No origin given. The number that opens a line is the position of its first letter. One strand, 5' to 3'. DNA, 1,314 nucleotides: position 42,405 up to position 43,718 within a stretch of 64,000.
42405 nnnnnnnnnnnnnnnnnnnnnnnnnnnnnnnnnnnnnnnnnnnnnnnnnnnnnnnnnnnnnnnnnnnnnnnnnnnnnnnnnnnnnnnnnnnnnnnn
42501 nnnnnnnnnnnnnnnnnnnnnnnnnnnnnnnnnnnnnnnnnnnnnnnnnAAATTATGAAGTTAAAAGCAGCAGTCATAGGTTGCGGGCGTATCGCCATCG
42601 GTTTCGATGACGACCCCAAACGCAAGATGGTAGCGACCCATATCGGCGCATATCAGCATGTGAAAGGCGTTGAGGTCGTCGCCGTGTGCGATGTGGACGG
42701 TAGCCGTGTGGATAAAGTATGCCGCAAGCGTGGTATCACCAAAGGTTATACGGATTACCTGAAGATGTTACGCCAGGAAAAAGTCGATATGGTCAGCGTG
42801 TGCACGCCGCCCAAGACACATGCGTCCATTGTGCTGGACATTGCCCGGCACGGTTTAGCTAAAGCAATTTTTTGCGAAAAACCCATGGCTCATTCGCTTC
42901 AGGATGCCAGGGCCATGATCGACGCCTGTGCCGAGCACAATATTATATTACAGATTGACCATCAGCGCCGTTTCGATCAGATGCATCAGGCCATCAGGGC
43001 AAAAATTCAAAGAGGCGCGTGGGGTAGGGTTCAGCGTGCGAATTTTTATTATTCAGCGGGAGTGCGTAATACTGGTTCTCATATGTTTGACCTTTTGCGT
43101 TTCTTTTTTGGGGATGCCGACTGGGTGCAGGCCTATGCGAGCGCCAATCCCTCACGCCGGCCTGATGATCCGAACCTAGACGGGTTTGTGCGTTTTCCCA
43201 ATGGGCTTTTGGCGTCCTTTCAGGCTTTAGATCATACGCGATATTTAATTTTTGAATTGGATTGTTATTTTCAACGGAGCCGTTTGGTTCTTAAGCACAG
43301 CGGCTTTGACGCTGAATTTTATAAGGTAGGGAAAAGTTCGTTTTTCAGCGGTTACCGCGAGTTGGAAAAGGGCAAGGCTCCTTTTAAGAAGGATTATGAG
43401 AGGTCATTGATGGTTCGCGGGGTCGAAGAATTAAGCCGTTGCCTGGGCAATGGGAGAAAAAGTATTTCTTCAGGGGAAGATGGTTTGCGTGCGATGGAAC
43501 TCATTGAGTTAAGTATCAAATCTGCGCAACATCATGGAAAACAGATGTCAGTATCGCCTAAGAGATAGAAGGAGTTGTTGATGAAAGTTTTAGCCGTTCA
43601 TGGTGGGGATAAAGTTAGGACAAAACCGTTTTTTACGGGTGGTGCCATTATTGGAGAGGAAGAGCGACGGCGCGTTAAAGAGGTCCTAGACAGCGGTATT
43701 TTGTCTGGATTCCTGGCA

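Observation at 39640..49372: Complete pseudaminic acid pathway with a PseG-PseH fusion and extra tailoring enzymes suggesting a modified nonulosonate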

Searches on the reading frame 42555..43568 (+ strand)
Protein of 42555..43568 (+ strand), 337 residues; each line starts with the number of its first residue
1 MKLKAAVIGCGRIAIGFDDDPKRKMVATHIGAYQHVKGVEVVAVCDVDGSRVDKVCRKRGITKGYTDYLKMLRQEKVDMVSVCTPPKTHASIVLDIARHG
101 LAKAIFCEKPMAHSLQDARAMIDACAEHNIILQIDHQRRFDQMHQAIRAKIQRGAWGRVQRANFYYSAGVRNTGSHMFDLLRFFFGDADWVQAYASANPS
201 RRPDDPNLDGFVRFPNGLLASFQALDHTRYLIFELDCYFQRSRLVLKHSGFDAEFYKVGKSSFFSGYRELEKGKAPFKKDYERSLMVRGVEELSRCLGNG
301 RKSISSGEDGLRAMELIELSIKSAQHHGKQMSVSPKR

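Call 3: search_protein_families(library=pfam, proteins=[window:42555-43568:+])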
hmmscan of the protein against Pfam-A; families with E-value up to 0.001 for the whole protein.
window:42555-43568:+ (337 aa): 4 families
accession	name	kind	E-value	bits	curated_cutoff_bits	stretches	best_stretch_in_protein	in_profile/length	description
PF01408.29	GFO_IDH_MocA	-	7.9e-24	85.1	24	1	4-136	2-120/120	Oxidoreductase family, NAD-binding Rossmann fold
PF22725.1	GFO_IDH_MocA_C3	-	2.8e-08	34.2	27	1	171-226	47-104/124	GFO/IDH/MocA C-terminal domain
PF02894.22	GFO_IDH_MocA_C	-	6.6e-08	33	22.9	0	172-224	45-101/218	Oxidoreductase family, C-terminal alpha/beta domain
PF13380.12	CoA_binding_2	-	0.00075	20.4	22.8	0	59-131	37-104/116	CoA binding domain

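Call 4: search_protein_families(library=ncbifam, proteins=[window:42555-43568:+])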
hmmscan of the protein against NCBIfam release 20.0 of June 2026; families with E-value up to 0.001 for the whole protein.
window:42555-43568:+ (337 aa): 9 families
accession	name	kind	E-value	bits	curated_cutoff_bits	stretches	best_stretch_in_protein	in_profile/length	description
TIGR04380.1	myo_inos_iolG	equivalog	4.2e-29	101.5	355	1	3-161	2-147/330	inositol 2-dehydrogenase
NF040723.1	UDP-GlcNAcDh_Arch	equivalog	7e-28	98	450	1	24-159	10-141/302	UDP-N-acetylglucosamine 3-dehydrogenase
NF052479.1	LevoglcsnDh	equivalog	8.4e-16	57.6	650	1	43-160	40-155/386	levoglucosan dehydrogenase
NF058561.1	BT_2158_fam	equivalog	2.9e-15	55.8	750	1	34-164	52-182/487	glycoside 3-dehydrogenase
NF052679.1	InsChiInosDhIolG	equivalog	1.5e-13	50.5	540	1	33-157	22-146/343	bifunctional inositol 2-dehydrogenase/D-chiro-inositol 1-dehydrogenase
NF041392.1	XylDh_Gfo6_Halo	equivalog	2.3e-13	49.7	350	1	36-158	39-162/350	D-xylose 1-dehydrogenase Gfo6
NF008607.0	PRK11579.1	subfamily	2.8e-09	36.4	330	1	37-161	28-147/346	oxidoreductase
NF007574.0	PRK10206.1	equivalog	5e-06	25.8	352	1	67-161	56-148/345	oxidoreductase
NF058563.1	BT_2159_fam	equivalog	1.6e-05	24.1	650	1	25-158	11-142/350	disaccharide 3-dehydrogenase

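Call 17: search_solved_structures(query=window:42555-43568:+, max_evalue=0.001)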
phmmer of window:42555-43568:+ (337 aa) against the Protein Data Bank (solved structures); distinct sequences matched with E-value up to 0.001: 59.
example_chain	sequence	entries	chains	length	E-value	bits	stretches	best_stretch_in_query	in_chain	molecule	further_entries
5uhw_A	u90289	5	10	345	1.7e-18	70.4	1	4-194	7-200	Oxidoreductase protein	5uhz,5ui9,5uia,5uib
7xr9_A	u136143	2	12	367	4.4e-15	59.2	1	2-160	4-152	DgpA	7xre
2glx_A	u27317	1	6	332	1.7e-14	57.3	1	30-167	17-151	1,5-anhydro-D-fructose reductase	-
3ezy_A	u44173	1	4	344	2.2e-14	56.9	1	38-158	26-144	Dehydrogenase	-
4koa_A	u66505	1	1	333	2e-13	53.7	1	30-167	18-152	1,5-anhydro-D-fructose reductase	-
9m3d_B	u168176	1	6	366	2.7e-13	53.3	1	37-159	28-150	DgpA1 from W974-1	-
9azo_A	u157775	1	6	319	3.1e-13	53.1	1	28-160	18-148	PmdC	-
3ec7_A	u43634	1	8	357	3.7e-13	52.9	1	3-159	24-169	Putative Dehydrogenase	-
3q2k_A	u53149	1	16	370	1e-12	51.4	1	26-162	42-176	oxidoreductase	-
4hkt_A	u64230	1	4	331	1.7e-12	50.7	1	40-163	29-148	Inositol 2-dehydrogenase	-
3cea_A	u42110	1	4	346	3.9e-12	49.5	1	4-160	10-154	Myo-inositol 2-dehydrogenase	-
5a02_A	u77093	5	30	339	7.1e-12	48.6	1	65-160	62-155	ALDOSE-ALDOSE OXIDOREDUCTASE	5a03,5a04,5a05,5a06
3q2i_A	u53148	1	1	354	1.5e-11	47.6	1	3-197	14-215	dehydrogenase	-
8tdh_A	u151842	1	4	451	2.1e-10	43.8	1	37-164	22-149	Predicted dehydrogenases and related proteins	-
8tdf_A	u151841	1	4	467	2.2e-10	43.8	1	37-164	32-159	Dehydrogenase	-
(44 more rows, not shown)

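Call 38: find_related_loci(query=A1, collection=metagenome_contigs, flank=10000)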
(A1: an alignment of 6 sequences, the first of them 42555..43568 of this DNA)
Query A1 (337 aa) in metagenome_contigs; peptide patterns used: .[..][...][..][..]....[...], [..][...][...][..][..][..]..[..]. (x = any residue, [..] = any of these).
600 stretches matched a pattern (row limit reached: there are more); 518 encode a relative of the query (tblastn E <= 1e-3); the best 80 are kept; 80 distinct loci.
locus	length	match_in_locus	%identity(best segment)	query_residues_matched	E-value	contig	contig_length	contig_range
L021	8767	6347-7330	52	3-331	8e-120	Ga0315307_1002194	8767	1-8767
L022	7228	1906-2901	50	1-333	5e-116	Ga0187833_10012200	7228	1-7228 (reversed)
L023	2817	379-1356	48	4-331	2e-108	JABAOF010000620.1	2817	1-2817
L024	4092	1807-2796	47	1-331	2e-102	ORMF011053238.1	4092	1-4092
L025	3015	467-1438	48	1-325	1e-99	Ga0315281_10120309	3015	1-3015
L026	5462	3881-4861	45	1-329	3e-90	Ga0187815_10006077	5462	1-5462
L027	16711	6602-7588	41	5-337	3e-89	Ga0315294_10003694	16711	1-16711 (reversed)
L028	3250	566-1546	45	1-328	4e-89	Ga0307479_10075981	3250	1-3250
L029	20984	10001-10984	42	4-333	3e-85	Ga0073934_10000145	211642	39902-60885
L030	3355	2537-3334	48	4-270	2e-82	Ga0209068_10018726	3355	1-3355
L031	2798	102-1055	36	4-325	1e-63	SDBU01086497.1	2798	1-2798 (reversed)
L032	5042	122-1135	34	1-333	1e-62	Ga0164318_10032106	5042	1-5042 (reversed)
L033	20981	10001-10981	34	4-325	3e-60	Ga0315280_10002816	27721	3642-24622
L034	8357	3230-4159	38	4-316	3e-58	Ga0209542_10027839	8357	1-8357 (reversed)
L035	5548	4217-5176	34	2-325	1e-57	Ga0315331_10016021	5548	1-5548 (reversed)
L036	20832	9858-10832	32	2-329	1e-57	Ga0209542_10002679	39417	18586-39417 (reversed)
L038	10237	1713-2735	31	1-336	1e-55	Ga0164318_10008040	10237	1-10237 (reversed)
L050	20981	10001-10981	30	3-331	3e-43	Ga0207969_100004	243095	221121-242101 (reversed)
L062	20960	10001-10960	30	3-324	1e-35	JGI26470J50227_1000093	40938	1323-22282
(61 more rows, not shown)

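Call 59: search_protein_families(library=pfam, proteins=[L050:6043-6741:+, L050:6761-7402:+, L050:12289-13194:+, L050:13225-13875:+, L050:15003-15842:+, L050:16352-17737:+, L050:1207-2601:+, L050:2598-3674:+, L029:5517-6635:+, L029:7628-8632:+], max_evalue=0.001)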
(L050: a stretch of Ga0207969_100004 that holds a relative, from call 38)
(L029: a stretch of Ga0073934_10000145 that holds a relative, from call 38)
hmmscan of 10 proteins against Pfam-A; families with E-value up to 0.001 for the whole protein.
L050:6043-6741:+ (232 aa): 2 families
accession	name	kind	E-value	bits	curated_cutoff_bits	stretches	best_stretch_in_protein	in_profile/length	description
PF02348.25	CTP_transf_3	-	6.2e-25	88.7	22.6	1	3-131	1-123/217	Cytidylyltransferase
PF12804.13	NTP_transf_3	-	0.00058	20.5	27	1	8-71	5-66/160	MobA-like NTP transferase domain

L050:6761-7402:+ (213 aa): 0 families

L050:12289-13194:+ (301 aa): 0 families

L050:13225-13875:+ (216 aa): 10 families
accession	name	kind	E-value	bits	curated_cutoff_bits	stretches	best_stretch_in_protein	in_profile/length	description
PF13847.12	Methyltransf_31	-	3.4e-12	46.7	27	1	53-126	3-85/145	Methyltransferase domain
PF13649.12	Methyltransf_25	-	4.4e-11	43.8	27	1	58-143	2-89/97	Methyltransferase domain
PF13489.12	Methyltransf_23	-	3.1e-09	37.2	27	1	45-145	14-106/164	Methyltransferase domain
PF08242.18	Methyltransf_12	-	4.1e-09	37.5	30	1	58-140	1-85/98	Methyltransferase domain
PF08241.18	Methyltransf_11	-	1.3e-07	32.6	21.2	1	58-126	1-71/95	Methyltransferase domain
PF03848.20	TehB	-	4.4e-06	26.7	20.4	1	57-125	34-105/193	Tellurite resistance protein TehB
PF01728.25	FtsJ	-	8.2e-06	26.3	24.1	1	42-122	10-98/181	FtsJ-like methyltransferase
PF01209.24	Ubie_methyltran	-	2.6e-05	24.1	20.1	1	53-126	47-128/233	ubiE/COQ5 methyltransferase family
PF05175.20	MTS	-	4.2e-05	23.7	23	1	46-141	25-124/170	Methyltransferase small domain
PF07021.18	MetW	-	6e-05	23.2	21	1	51-123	13-83/193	Methionine biosynthesis protein MetW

L050:15003-15842:+ (279 aa): 2 families
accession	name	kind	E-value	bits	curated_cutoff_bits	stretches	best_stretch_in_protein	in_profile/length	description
PF00669.25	Flagellin_N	-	5.7e-45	153.2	26.6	1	5-142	1-137/139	Bacterial flagellin N-terminal helical region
PF00700.27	Flagellin_C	-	3.8e-26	91.7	23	1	193-278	1-86/86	Bacterial flagellin C-terminal helical region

L050:16352-17737:+ (461 aa): 3 families
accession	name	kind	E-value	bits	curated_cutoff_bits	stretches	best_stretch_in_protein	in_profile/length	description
PF07195.17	FliD_C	-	1.4e-52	178.9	25.4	1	223-446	1-235/236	Flagellar hook-associated protein 2 C-terminus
PF02465.23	FliD_N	-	5.1e-22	78.8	24.8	1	11-108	1-97/97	Flagellar hook-associated protein 2 N-terminus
PF07196.18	Flagellin_IN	-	2.2e-07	31.4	22.7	1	127-190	1-55/55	Flagellin hook IN motif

L050:1207-2601:+ (464 aa): 4 families
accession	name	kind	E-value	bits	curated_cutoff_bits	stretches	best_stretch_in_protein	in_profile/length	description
PF03796.21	DnaB_C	-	1.8e-109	365.5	27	1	197-452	1-255/255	DnaB-like helicase C terminal domain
PF00772.26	DnaB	-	2e-34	118.1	23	1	19-120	2-103/103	DnaB-like helicase N terminal domain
PF13481.12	AAA_25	-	4.4e-12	46.5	27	1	210-375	27-190/195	AAA domain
PF06745.19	ATPase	-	4e-05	23.6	26.6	1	199-268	2-71/231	KaiC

L050:2598-3674:+ (358 aa): 2 families
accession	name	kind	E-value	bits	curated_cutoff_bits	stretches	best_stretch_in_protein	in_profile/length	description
PF01168.26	Ala_racemase_N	-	1.5e-66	224.7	24.1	1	9-220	1-220/220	Alanine racemase, N-terminal domain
PF00842.27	Ala_racemase_C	-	1.9e-42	144.3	25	1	234-355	1-125/127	Alanine racemase, C-terminal domain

L029:5517-6635:+ (372 aa): 4 families
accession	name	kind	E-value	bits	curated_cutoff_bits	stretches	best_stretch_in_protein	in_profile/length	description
PF13692.12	Glyco_trans_1_4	-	1.1e-23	84.5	27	1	198-327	13-140/142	Glycosyl transferases group 1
PF00534.26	Glycos_transf_1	-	8.2e-23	81.2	26.4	1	175-341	5-170/172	Glycosyl transferases group 1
PF13439.12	Glyco_transf_4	-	1.9e-06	28.4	28.5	1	9-170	3-170/170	Glycosyltransferase Family 4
PF13579.12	Glyco_trans_4_4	-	0.0003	21.6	29.7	1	9-164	2-157/158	Glycosyl transferase 4-like domain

L029:7628-8632:+ (334 aa): 5 families
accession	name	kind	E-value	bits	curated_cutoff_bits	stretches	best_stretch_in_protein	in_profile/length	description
PF22725.1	GFO_IDH_MocA_C3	-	2e-22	80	27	1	131-256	1-123/124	GFO/IDH/MocA C-terminal domain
PF01408.29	GFO_IDH_MocA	-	2.2e-16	61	24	1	7-123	2-120/120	Oxidoreductase family, NAD-binding Rossmann fold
PF02894.22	GFO_IDH_MocA_C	-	1.3e-15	58.2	22.9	1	136-333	2-217/218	Oxidoreductase family, C-terminal alpha/beta domain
PF00899.27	ThiF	-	6.2e-05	22.7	28.1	1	7-38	22-53/238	ThiF family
PF03435.24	Sacchrp_dh_NADP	-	0.00069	20.4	25.1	0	9-90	2-93/129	Saccharopine dehydrogenase NADP binding domain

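Call 98: search_protein_families(library=ncbifam, proteins=[L027:2616-3719:+, L029:4438-5508:+, L033:15601-16674:+, L036:5055-6056:+, L038:7312-8382:+, L062:8272-9357:+], max_evalue=1e-20)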
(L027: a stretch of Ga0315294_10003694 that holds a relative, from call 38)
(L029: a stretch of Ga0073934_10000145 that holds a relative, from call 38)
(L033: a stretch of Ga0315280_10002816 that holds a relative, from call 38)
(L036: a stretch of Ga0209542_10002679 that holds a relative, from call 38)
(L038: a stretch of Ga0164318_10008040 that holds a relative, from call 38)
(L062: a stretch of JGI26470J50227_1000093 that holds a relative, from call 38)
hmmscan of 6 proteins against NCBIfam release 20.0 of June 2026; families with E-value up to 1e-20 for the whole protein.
L027:2616-3719:+ (368 aa): 2 families
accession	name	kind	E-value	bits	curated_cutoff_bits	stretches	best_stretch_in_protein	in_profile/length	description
TIGR03569.1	NeuB_NnaB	equivalog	3e-118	394.7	399.65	1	36-362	1-329/329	N-acetylneuraminate synthase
TIGR03586.1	PseI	equivalog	1.6e-94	316.8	340.25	1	36-360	2-325/327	pseudaminic acid synthase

L029:4438-5508:+ (357 aa): 2 families
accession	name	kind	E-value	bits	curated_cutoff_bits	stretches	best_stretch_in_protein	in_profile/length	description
TIGR03569.1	NeuB_NnaB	equivalog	5e-77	259.2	399.65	1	19-351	1-329/329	N-acetylneuraminate synthase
TIGR03586.1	PseI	equivalog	2.2e-70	237.5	340.25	1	19-351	2-327/327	pseudaminic acid synthase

L033:15601-16674:+ (358 aa): 2 families
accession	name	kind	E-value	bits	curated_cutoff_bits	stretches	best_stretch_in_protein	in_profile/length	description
TIGR03569.1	NeuB_NnaB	equivalog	4.2e-137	456.6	399.65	1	27-352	1-329/329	N-acetylneuraminate synthase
TIGR03586.1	PseI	equivalog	3.7e-94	315.6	340.25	1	27-349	2-324/327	pseudaminic acid synthase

L036:5055-6056:+ (334 aa): 2 families
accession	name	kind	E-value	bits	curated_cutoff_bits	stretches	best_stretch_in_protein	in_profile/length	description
TIGR03569.1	NeuB_NnaB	equivalog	3.6e-107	358.2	399.65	1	16-328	1-329/329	N-acetylneuraminate synthase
TIGR03586.1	PseI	equivalog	5.9e-85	285.3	340.25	1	16-326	2-325/327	pseudaminic acid synthase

L038:7312-8382:+ (357 aa): 2 families
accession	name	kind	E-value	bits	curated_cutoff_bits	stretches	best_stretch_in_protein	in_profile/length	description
TIGR03569.1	NeuB_NnaB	equivalog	1.2e-146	488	399.65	1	26-351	1-329/329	N-acetylneuraminate synthase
TIGR03586.1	PseI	equivalog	2e-99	332.9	340.25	1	26-349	2-325/327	pseudaminic acid synthase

L062:8272-9357:+ (362 aa): 2 families
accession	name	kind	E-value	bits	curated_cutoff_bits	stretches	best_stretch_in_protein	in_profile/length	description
TIGR03569.1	NeuB_NnaB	equivalog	1.7e-80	270.6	399.65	1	24-356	1-329/329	N-acetylneuraminate synthase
TIGR03586.1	PseI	equivalog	1.7e-70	237.8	340.25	1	24-356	2-327/327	pseudaminic acid synthase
